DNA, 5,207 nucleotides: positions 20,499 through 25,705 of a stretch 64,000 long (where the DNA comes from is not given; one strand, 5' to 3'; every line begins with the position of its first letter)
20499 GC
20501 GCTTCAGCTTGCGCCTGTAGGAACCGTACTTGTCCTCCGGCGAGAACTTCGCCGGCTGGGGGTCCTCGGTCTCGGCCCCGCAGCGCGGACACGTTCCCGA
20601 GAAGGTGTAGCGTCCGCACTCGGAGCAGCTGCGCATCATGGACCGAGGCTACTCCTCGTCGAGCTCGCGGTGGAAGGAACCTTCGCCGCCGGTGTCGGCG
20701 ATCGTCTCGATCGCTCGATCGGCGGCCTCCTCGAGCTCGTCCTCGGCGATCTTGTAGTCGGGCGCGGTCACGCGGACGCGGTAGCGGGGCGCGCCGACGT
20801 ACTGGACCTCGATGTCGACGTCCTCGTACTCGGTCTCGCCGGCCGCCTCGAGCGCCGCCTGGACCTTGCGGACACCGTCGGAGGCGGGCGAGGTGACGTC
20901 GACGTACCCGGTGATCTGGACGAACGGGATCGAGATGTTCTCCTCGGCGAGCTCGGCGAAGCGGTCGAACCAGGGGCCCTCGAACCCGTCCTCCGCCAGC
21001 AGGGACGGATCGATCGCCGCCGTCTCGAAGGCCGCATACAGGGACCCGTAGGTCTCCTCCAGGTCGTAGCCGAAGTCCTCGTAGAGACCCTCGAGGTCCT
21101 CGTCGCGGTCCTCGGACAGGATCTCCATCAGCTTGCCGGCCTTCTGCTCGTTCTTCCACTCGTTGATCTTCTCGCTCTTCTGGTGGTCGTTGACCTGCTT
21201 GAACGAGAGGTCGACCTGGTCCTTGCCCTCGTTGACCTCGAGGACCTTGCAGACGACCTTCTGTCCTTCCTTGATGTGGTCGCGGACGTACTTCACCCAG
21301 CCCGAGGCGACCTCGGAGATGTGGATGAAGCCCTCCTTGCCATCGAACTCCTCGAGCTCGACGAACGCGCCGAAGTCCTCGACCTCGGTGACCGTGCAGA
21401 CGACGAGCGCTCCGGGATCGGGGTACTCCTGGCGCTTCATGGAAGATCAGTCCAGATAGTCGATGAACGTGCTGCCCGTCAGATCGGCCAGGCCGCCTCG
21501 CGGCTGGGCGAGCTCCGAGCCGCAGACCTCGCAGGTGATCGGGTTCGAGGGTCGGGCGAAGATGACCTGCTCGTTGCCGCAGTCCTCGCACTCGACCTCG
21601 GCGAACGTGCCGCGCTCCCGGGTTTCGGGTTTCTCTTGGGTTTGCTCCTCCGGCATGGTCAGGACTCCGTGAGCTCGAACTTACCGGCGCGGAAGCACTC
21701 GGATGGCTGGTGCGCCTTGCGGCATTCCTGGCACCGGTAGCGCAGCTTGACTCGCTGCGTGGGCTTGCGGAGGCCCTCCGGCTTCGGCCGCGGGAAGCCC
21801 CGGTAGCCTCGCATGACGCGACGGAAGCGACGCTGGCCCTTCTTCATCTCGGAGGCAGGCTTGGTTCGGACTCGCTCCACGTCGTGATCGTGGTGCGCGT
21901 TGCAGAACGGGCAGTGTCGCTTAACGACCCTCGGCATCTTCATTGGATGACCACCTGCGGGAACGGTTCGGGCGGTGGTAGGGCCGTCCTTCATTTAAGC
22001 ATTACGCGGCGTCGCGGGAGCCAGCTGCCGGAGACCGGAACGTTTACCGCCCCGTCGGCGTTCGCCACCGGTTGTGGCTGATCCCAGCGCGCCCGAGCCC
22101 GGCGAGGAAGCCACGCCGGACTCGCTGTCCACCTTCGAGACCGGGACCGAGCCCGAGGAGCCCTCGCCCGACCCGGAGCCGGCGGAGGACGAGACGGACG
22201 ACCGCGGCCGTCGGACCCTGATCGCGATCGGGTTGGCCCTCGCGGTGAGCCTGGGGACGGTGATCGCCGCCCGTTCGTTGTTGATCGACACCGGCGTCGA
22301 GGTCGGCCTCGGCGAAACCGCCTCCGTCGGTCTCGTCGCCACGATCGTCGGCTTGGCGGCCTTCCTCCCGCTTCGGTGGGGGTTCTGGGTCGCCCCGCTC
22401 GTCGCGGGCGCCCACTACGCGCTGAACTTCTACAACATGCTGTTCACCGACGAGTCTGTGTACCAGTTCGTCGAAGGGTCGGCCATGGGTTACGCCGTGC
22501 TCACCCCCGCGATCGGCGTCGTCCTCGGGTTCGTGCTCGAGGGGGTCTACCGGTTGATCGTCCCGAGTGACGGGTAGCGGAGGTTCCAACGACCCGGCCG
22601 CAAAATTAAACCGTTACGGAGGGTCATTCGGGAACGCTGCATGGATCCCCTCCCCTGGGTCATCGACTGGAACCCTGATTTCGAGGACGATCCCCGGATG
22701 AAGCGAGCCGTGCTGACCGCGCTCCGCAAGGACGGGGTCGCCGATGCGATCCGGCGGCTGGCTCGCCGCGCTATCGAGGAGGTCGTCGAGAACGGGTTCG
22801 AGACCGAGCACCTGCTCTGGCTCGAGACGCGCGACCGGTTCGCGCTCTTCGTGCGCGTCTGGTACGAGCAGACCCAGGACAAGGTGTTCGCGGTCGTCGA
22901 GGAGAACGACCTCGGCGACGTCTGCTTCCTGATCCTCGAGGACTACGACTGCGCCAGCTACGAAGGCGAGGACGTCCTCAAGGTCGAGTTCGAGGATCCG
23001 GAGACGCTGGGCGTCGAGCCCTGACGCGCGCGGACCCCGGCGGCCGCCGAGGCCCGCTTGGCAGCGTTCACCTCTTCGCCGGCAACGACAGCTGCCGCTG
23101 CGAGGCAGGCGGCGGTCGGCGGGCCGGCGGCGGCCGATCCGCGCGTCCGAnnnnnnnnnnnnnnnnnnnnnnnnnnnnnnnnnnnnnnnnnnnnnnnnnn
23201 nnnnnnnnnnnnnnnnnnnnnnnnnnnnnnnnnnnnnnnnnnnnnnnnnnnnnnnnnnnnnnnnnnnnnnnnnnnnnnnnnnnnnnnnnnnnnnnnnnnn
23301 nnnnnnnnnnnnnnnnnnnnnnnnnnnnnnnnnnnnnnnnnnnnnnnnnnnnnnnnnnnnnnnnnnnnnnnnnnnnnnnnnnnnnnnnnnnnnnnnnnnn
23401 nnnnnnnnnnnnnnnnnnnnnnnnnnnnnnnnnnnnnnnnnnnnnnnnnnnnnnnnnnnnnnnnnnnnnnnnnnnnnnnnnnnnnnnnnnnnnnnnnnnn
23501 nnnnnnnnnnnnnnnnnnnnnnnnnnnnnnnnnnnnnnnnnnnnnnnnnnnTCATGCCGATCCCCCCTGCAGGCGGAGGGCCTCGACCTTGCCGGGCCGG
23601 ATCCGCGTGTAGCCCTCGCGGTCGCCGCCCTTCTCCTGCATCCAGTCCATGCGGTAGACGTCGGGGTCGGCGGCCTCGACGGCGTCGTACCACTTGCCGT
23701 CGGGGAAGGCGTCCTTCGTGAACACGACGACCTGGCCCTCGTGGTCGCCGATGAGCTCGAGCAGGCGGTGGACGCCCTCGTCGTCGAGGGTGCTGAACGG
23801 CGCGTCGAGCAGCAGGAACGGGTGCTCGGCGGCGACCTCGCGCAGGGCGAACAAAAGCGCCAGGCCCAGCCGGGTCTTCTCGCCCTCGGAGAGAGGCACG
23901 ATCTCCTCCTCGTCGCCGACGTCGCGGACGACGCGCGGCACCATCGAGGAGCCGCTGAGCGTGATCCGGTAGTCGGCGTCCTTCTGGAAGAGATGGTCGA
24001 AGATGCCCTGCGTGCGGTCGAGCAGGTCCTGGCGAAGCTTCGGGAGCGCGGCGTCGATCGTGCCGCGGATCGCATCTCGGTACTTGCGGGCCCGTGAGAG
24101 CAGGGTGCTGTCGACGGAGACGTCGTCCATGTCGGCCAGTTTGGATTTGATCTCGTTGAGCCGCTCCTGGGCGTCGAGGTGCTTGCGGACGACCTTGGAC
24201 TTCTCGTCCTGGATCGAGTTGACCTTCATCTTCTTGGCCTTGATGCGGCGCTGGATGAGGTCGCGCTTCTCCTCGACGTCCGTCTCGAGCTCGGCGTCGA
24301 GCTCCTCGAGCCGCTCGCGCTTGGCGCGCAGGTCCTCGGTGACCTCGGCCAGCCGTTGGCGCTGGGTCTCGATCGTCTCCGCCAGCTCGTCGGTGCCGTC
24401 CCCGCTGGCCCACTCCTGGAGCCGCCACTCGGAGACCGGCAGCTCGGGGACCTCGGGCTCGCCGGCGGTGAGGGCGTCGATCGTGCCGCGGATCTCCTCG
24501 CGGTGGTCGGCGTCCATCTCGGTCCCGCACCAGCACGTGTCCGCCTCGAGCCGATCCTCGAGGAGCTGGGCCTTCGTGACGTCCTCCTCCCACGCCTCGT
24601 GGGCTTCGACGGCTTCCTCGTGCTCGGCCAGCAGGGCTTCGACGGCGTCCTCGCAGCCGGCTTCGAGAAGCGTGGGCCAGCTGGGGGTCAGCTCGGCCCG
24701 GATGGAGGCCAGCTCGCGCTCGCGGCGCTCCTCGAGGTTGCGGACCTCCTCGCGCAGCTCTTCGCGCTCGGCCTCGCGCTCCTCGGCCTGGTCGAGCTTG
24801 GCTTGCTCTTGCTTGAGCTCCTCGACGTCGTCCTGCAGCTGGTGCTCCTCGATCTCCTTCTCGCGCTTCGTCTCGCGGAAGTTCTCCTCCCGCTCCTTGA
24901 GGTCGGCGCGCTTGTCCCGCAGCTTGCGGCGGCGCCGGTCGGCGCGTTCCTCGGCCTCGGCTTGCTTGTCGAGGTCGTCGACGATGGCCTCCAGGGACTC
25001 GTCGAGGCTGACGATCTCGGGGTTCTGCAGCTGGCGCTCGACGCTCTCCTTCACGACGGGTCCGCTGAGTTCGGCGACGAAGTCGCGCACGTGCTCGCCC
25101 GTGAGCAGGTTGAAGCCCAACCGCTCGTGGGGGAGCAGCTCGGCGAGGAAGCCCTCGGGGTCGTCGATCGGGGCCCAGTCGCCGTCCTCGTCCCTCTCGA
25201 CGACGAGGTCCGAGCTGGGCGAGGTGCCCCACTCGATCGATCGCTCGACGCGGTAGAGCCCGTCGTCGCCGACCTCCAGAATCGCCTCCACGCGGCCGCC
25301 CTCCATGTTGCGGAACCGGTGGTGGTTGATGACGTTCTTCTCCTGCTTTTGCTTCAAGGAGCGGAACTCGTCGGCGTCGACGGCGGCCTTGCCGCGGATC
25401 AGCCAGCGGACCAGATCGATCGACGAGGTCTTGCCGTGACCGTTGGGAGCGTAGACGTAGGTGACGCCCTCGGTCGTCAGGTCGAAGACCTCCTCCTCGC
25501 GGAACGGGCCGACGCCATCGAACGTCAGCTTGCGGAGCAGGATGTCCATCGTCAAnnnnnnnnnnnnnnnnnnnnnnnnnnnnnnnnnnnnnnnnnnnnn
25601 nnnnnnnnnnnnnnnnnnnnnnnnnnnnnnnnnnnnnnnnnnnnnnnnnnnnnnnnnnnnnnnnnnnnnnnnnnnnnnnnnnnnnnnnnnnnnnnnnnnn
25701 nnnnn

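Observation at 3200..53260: Synthesis: a genome-wide hairpin-cassette accretion process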

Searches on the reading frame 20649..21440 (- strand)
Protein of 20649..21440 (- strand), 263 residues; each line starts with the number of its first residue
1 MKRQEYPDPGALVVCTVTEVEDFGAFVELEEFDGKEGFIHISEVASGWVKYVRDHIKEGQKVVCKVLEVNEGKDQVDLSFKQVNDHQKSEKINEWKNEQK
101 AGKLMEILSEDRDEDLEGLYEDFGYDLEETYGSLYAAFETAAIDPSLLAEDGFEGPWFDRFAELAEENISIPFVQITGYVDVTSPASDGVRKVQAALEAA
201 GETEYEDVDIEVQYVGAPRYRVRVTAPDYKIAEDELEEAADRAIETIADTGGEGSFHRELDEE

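Call 69: search_protein_families(library=pfam, proteins=[window:20649-21440:-], max_evalue=0.001)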
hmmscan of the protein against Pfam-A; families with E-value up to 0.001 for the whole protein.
window:20649-21440:- (263 aa): 3 families
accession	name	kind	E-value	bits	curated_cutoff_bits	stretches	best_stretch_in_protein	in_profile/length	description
PF07541.17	EIF_2_alpha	-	1.7e-30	105.8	22.8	1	119-229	1-114/114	Eukaryotic translation initiation factor 2 alpha subunit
PF00575.29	S1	-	8.2e-13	49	22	1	9-80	4-73/74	S1 RNA binding domain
PF23459.1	S1_RRP5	-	5.1e-07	30.6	27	1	9-80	3-72/72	RRP5 S1 domain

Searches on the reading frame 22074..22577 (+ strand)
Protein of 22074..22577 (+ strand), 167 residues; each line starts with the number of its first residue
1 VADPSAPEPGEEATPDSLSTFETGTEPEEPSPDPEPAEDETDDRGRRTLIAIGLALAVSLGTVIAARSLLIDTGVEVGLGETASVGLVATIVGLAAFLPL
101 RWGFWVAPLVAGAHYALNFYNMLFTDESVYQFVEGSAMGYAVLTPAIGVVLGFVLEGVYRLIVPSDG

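Call 69: search_protein_families(library=pfam, proteins=[window:22074-22577:+], max_evalue=0.001)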
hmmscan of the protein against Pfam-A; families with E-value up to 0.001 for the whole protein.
window:22074-22577:+ (167 aa): 1 family
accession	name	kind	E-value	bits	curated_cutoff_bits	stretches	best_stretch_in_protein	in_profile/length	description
PF05887.16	Trypan_PARP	-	0.00046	20.6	100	1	7-66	75-133/134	Procyclic acidic repetitive protein (PARP)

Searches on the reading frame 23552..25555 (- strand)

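Call 69: search_protein_families(library=pfam, proteins=[window:23552-25555:-], max_evalue=0.001)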
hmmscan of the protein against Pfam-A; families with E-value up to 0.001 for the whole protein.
window:23552-25555:- (667 aa): 2 families
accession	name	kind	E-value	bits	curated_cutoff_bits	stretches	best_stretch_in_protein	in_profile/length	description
PF02463.25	SMC_N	-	1.1e-15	58.1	40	2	196-613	87-196/220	RecF/RecN/SMC N terminal domain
PF13476.12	AAA_23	-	6.7e-10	40.4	27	1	9-277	1-199/201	AAA domain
